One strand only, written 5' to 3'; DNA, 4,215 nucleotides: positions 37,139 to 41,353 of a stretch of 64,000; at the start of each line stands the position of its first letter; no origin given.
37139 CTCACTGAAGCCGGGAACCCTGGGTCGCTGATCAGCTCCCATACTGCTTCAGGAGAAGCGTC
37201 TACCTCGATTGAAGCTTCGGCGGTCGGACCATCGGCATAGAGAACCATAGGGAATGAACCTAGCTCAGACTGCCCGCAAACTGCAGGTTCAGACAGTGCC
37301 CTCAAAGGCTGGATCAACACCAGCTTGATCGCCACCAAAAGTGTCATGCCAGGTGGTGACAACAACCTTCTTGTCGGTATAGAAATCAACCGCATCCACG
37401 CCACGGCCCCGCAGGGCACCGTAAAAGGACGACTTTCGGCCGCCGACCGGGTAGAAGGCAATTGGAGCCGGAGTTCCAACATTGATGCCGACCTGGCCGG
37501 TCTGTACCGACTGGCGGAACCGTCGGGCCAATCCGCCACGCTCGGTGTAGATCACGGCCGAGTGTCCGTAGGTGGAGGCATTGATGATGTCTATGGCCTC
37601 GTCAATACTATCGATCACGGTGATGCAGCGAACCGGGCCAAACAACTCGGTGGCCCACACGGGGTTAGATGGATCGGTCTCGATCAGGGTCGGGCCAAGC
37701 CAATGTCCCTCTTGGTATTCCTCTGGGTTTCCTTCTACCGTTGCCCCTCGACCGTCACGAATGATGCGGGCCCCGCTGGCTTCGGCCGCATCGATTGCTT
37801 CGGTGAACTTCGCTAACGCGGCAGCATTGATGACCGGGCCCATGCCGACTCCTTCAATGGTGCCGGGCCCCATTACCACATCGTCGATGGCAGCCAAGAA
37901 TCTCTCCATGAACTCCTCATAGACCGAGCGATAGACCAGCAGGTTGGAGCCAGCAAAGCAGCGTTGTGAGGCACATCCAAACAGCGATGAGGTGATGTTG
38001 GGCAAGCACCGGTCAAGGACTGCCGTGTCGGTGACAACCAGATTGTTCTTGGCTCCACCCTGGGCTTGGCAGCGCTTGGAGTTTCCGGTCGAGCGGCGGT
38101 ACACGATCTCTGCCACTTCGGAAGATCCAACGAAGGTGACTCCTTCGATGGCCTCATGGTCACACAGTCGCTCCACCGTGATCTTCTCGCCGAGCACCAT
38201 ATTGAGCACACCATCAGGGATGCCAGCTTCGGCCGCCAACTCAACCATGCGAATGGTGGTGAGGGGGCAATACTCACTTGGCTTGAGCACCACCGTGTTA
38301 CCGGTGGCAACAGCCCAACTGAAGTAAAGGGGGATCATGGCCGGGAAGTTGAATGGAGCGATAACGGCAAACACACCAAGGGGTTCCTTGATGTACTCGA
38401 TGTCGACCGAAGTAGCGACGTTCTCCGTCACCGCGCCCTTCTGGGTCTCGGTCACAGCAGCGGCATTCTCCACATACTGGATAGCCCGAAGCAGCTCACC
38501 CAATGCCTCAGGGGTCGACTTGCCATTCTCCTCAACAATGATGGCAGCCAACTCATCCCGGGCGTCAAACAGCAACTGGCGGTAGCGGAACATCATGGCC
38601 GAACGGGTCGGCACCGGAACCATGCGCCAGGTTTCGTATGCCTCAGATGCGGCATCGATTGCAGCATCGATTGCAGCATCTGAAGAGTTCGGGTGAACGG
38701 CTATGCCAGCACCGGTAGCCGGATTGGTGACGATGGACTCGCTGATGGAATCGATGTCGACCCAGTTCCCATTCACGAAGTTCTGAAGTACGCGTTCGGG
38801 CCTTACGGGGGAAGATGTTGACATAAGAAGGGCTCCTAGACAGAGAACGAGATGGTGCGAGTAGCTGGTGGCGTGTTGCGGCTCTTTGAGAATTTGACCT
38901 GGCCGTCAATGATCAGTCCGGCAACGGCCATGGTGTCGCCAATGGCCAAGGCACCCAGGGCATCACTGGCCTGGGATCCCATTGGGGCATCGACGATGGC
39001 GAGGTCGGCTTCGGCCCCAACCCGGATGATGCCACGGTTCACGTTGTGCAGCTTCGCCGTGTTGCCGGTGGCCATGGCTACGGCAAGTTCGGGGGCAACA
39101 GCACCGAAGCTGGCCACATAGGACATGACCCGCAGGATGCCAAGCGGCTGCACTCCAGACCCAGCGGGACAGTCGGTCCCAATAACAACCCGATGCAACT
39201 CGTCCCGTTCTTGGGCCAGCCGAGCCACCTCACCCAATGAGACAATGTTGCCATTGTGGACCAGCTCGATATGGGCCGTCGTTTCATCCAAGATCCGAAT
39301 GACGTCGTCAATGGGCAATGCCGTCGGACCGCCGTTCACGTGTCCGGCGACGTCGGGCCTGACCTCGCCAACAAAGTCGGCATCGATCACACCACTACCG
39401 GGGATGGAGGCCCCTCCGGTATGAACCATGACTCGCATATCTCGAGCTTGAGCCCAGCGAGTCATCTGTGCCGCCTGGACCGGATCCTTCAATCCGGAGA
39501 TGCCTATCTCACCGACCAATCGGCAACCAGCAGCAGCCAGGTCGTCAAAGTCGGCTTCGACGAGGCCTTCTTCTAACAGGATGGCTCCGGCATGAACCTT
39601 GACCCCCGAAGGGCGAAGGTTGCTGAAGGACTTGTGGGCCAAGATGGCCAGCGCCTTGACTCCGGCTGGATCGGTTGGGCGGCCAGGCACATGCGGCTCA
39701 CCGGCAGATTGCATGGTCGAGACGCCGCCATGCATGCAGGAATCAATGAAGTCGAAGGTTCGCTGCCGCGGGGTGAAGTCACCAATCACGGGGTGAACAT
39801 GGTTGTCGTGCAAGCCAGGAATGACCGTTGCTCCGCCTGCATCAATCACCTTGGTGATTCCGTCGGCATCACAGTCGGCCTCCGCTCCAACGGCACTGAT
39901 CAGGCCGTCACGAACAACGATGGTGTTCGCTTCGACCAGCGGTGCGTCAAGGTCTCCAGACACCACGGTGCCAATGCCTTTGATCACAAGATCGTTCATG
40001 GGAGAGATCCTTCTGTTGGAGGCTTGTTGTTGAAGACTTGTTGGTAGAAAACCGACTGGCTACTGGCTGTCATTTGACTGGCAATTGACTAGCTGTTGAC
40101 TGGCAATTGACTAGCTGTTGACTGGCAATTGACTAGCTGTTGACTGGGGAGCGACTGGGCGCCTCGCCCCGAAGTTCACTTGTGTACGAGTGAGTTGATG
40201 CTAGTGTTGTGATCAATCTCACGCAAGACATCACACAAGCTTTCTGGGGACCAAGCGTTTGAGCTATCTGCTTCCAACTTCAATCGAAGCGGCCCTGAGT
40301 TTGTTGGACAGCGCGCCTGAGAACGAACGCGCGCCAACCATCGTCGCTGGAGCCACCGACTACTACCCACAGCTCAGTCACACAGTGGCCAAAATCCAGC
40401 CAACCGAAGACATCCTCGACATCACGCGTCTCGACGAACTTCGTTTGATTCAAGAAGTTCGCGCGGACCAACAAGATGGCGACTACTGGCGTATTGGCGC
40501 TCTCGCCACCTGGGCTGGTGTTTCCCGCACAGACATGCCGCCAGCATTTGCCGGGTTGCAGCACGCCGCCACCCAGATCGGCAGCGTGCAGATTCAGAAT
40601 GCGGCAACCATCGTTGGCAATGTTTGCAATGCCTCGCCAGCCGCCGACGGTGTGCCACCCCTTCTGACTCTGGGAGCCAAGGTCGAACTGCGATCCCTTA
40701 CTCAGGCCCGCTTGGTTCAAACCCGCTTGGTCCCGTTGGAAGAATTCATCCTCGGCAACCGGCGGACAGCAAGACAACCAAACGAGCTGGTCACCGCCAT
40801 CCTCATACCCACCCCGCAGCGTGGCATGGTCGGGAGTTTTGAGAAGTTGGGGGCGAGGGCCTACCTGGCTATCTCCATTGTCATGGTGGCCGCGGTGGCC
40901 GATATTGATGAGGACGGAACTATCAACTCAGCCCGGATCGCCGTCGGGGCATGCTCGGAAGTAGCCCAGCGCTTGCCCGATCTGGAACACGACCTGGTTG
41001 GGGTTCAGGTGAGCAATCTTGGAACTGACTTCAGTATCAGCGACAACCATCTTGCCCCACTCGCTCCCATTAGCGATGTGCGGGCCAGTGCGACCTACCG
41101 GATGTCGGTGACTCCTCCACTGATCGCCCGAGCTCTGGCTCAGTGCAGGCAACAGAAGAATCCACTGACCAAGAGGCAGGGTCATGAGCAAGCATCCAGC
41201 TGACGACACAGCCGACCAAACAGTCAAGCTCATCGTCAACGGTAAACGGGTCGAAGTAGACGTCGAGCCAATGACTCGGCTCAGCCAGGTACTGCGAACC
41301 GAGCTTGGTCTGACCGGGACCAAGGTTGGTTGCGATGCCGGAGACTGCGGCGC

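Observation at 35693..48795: Hybrid nicotinate-type N-heterocycle catabolic island with a predicted MmsA-type shortcut from 2-formylglutarate to glutaryl-CoA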

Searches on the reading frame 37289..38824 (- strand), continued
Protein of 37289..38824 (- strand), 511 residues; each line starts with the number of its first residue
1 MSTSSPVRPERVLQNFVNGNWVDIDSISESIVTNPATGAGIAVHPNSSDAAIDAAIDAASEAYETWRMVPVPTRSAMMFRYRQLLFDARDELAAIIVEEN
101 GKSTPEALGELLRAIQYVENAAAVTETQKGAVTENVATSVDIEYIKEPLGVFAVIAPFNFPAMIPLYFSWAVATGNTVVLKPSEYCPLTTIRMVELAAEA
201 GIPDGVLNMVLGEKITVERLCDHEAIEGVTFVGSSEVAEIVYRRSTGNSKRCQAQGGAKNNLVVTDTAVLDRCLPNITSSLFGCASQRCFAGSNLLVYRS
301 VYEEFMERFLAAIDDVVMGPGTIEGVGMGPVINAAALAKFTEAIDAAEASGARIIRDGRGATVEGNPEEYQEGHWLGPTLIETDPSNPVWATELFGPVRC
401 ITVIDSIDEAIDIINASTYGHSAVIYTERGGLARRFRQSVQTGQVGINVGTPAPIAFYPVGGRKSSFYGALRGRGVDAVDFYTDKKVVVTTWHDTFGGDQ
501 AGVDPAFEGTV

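Call 86: find_encoding_contigs(protein=P0401, flank=10000, max_places=1)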
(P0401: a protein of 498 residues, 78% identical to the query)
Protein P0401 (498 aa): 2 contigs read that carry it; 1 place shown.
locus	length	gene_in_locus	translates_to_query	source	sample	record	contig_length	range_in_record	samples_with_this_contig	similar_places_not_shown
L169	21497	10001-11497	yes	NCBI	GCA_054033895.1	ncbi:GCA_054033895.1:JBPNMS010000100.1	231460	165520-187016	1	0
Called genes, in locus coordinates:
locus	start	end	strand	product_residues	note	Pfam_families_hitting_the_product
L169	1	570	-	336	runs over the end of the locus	PF04909:Amidohydro_2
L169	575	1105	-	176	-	PF06052:3-HAO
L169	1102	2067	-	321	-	PF00857:Isochorismatase, PF01042:Ribonuc_L-PSP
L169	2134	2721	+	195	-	PF06684:AA_synth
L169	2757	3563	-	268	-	PF27030:AbpE_bact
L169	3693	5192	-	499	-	-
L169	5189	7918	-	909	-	PF01799:Fer2_2, PF01315:Ald_Xan_dh_C, PF02738:MoCoBD_1, PF20256:MoCoBD_2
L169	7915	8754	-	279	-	PF00941:FAD_binding_5, PF03450:CO_deh_flav_C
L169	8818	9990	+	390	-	PF01979:Amidohydro_1, PF07969:Amidohydro_3 (weak)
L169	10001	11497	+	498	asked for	PF00171:Aldedh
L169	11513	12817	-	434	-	PF02720:DUF222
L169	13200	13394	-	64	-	-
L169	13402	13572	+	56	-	-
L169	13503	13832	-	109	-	PF15644:Gln_amidase (weak)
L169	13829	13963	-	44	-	-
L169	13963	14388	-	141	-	-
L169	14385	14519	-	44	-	-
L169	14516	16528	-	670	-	PF05593:RHS_repeat (faint), PF00353:HemolysinCabind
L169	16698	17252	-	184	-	PF05076:SUFU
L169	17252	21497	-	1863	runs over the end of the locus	-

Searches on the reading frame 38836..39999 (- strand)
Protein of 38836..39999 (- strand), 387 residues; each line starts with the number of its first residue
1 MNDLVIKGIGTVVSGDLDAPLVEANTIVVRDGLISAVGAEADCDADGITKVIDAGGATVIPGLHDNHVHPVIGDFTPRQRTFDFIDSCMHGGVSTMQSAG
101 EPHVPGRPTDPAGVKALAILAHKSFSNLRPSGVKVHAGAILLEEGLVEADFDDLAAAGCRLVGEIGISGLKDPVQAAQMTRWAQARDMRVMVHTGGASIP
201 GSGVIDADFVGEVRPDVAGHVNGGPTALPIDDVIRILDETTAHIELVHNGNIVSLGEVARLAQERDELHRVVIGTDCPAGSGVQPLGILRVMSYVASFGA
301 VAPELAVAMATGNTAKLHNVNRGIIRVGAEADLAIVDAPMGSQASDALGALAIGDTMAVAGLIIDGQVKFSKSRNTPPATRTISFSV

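Call 3: search_protein_families(library=pfam, proteins=[window:38836-39999:-])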
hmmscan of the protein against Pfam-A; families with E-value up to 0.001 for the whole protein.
window:38836-39999:- (387 aa): 2 families
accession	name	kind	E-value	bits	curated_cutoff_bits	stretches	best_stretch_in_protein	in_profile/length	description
PF07969.17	Amidohydro_3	-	1.7e-08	34.9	29.7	1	304-368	410-470/472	Amidohydrolase family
PF01979.26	Amidohydro_1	-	1.9e-08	34.4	25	1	269-368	243-344/345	Amidohydrolase family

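Call 4: search_protein_families(library=ncbifam, proteins=[window:38836-39999:-])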
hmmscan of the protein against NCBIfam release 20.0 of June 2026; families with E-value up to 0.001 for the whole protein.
window:38836-39999:- (387 aa): 41 families (the best 25 are shown)
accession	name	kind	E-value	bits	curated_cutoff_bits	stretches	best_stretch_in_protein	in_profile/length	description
NF006689.0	PRK09237.1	equivalog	2.1e-10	39.7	371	1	22-100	20-93/383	amidohydrolase/deacetylase family metallohydrolase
NF051886.1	XaaProDiPepCaul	equivalog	1.5e-09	37.3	500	1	21-69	15-63/398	Xaa-Pro dipeptidase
TIGR01224.1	hutI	equivalog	3.8e-09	35.9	298.15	1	23-74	2-53/377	imidazolonepropionase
NF004701.0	PRK06038.1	equivalog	2.5e-08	33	609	1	1-70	3-66/432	N-ethylammeline chlorohydrolase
NF006055.0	PRK08203.1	equivalog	3.1e-08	32.6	532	0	4-69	6-70/455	8-oxoguanine deaminase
NF005557.0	PRK07228.1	equivalog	4.3e-07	29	522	1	12-71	10-66/445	5'-deoxyadenosine deaminase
NF011990.0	PRK15446.2-6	subfamily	4.4e-07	28.9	233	1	19-81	14-77/390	alpha-D-ribose 1-methylphosphonate 5-triphosphate diphosphatase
TIGR02033.1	D-hydantoinase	equivalog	5.1e-07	29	393.25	0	6-69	3-59/454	dihydropyrimidinase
NF006839.0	PRK09357.1-4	equivalog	1.4e-06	27.2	576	0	23-255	18-237/422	dihydroorotase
TIGR02318.1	phosphono_phnM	equivalog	2.4e-06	26.7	390.55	0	22-80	14-67/376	phosphonate metabolism protein PhnM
NF006559.0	PRK09060.1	equivalog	2.6e-06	26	482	1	3-69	6-64/444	dihydroorotase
TIGR03178.1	allantoinase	equivalog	2.7e-06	26.5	357.85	1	22-69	15-59/441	allantoinase AllB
TIGR01178.1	ade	equivalog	2.8e-06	26.1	472.5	0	25-71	20-60/552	adenine deaminase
TIGR00221.1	nagA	equivalog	3.3e-06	26.3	225.65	0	22-78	19-73/380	N-acetylglucosamine-6-phosphate deacetylase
NF009941.0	PRK13404.1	subfamily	4.7e-06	25.5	647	0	297-340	361-406/478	dihydropyrimidinase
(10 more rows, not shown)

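Call 5: search_solved_structures(query=window:38836-39999:-, max_evalue=0.001, show_alignments=1)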
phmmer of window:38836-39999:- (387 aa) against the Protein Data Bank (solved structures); distinct sequences matched with E-value up to 0.001: 7.
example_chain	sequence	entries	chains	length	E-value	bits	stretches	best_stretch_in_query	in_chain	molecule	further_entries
2vun_A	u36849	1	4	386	1.3e-123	416.2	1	2-382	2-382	ENAMIDASE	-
1gkr_A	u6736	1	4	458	4.6e-08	36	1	21-96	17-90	NON-ATP DEPENDENT L-SELECTIVE HYDANTOINASE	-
3ggm_A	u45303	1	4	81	1.7e-05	27.5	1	17-73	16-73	uncharacterized protein BT9727_2919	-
5ykd_A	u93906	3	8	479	6e-05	25.7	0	299-345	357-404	D-hydantoinase/dihydropyrimidinase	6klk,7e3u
5e5c_A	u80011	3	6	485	6.2e-05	25.7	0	299-345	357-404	D-hydantoinase/dihydropyrimidinase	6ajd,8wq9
2puz_A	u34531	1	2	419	0.00021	23.9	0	22-74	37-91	Imidazolonepropionase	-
2gok_A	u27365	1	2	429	0.00023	23.8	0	22-74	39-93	Imidazolonepropionase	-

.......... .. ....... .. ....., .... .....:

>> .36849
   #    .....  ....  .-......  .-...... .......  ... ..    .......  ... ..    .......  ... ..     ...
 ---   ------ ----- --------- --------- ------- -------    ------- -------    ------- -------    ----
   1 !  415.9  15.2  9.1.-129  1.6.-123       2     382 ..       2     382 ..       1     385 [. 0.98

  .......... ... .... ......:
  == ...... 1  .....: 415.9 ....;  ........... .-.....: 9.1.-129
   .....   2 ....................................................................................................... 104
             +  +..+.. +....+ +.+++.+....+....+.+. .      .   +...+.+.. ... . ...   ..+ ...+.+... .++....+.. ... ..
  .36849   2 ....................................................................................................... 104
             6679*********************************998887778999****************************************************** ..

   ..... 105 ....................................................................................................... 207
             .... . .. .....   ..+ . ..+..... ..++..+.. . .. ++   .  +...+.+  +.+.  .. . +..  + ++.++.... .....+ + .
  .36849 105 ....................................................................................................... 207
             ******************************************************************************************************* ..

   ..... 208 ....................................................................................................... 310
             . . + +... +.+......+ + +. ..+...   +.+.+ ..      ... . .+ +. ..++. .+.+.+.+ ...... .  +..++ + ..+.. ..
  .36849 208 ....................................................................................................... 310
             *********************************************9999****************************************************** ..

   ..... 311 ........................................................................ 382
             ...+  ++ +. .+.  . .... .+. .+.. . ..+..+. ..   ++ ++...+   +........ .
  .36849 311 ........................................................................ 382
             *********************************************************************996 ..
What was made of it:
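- On E. barkeri-type upper nicotinate pathway (Ndh + Hnr + Ena): E 1.3e-123, residues 2-382 aligned without gaps (call 5).
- Ena: E 1.3e-123 over the full length (call 5).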

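Call 11: find_encoding_contigs(protein=window:38836-39999:-, flank=10000, max_places=4)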
Protein window:38836-39999:- (387 aa): no gene with exactly this product is on record in the collection.
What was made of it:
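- Tried and rejected: An exact look-up of the window's enamidase found nothing on record (call 11).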

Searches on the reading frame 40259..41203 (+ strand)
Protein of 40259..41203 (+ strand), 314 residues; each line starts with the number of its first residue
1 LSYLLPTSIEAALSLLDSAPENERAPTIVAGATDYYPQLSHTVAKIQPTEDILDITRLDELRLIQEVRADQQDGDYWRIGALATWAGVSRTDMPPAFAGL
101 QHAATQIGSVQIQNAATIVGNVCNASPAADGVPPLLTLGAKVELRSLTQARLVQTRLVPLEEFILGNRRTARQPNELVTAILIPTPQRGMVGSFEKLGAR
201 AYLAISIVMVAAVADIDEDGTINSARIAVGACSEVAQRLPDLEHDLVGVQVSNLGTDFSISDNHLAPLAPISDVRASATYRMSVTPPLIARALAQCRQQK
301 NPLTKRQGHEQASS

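Call 3: search_protein_families(library=pfam, proteins=[window:40259-41203:+])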
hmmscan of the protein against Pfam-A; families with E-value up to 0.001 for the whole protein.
window:40259-41203:+ (314 aa): 2 families
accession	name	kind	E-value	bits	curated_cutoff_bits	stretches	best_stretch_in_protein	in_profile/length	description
PF00941.27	FAD_binding_5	-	5.1e-33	114.7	27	1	2-185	4-169/170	FAD binding domain in molybdopterin dehydrogenase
PF03450.22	CO_deh_flav_C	-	7.9e-13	48.9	25.5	1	199-295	7-101/102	CO dehydrogenase flavoprotein C-terminal domain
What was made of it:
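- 40259..41203 (+): FAD-binding subunit of the molybdenum hydroxylase (NdhF-like). PF00941 and PF03450 (call 3).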

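Call 4: search_protein_families(library=ncbifam, proteins=[window:40259-41203:+])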
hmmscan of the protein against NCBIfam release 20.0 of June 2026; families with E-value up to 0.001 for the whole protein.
window:40259-41203:+ (314 aa): 7 families
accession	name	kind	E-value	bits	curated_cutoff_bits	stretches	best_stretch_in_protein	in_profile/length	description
NF043083.1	XdhB_XDHase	equivalog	1.3e-40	139.4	310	1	3-300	7-287/289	xanthine dehydrogenase subunit XdhB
TIGR02963.1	xanthine_xdhA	equivalog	3.2e-37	128.2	467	1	4-292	196-464/468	xanthine dehydrogenase small subunit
NF041019.1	glyceraldDH_beta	equivalog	1.1e-35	123.3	350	1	2-295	7-279/280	glyceraldehyde dehydrogenase subunit beta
NF007427.0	PRK09971.1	equivalog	1.7e-35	122.7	287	1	2-298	6-285/292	xanthine dehydrogenase FAD-binding subunit XdhB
TIGR03199.1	pucC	equivalog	4.8e-22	78.5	306.05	1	6-254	1-228/264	xanthine dehydrogenase subunit C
TIGR03312.1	Se_sel_red_FAD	hypoth_equivalog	8.7e-12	44.8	241.5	1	58-300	48-254/257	molybdopterin-dependent oxidoreductase FAD-binding subunit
TIGR03195.1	4hydrxCoA_B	equivalog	1.6e-11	43.9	404.55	2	4-124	8-116/321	4-hydroxybenzoyl-CoA reductase subunit beta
